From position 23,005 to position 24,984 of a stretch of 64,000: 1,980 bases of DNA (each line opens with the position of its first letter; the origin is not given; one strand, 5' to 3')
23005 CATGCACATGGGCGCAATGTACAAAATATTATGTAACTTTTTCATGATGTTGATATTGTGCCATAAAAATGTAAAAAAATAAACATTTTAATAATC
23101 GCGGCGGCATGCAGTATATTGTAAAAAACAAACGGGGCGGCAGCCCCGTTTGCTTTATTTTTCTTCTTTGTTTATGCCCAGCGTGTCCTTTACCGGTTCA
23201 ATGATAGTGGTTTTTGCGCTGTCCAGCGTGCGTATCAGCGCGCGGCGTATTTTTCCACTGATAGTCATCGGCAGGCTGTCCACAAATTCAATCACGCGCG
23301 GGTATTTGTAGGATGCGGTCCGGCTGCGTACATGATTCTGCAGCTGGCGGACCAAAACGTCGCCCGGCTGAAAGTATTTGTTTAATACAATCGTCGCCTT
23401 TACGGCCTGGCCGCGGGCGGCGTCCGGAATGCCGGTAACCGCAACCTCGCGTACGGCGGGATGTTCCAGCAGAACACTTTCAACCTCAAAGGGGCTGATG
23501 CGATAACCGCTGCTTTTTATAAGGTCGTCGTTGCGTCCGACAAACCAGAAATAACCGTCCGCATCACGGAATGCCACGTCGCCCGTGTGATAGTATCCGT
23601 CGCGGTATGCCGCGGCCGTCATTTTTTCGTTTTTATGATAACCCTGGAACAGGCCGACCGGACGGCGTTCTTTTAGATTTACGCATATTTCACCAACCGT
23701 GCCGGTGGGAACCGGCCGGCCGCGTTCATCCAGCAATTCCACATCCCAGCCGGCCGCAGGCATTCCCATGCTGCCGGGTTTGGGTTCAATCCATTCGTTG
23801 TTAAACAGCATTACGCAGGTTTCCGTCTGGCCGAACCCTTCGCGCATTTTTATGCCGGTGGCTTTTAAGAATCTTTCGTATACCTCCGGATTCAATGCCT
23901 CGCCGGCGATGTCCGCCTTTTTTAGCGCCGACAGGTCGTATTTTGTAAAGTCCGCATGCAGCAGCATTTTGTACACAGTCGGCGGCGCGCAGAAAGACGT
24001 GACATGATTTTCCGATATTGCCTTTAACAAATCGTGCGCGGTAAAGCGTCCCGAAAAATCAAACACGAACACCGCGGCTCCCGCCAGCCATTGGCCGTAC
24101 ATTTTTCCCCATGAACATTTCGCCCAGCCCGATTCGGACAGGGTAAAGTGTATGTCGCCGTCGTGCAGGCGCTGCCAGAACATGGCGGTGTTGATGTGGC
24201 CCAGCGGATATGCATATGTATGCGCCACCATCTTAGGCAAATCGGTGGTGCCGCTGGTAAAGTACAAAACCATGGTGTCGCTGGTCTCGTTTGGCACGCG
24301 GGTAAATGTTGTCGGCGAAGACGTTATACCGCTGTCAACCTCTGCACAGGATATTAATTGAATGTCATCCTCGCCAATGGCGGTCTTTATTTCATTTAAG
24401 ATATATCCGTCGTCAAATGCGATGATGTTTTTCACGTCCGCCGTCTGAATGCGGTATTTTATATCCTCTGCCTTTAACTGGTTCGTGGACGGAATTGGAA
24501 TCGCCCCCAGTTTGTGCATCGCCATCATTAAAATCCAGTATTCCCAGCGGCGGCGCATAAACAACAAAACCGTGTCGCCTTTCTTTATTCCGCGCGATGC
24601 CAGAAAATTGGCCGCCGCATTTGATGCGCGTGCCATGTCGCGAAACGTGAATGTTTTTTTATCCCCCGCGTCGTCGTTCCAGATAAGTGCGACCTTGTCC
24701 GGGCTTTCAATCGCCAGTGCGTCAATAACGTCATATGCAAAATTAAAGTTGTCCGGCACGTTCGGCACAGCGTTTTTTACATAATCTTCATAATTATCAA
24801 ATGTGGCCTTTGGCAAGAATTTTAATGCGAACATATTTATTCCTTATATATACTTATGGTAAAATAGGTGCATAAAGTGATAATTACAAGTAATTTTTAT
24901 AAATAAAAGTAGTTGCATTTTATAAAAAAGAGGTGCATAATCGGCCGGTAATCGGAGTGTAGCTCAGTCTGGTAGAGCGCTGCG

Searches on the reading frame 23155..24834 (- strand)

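Call 33: search_protein_families(library=pfam, proteins=[window:23155-24834:-], max_evalue=0.001)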
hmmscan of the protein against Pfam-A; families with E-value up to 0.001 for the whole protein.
window:23155-24834:- (559 aa): 2 families
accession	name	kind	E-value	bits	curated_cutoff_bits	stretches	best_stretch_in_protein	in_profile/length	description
PF00501.34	AMP-binding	-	1.6e-64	218.6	29.9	1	43-399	7-383/384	AMP-binding enzyme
PF13193.12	AMP-binding_C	-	2.6e-21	76.8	24.5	1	450-528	1-76/76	AMP-binding enzyme C-terminal domain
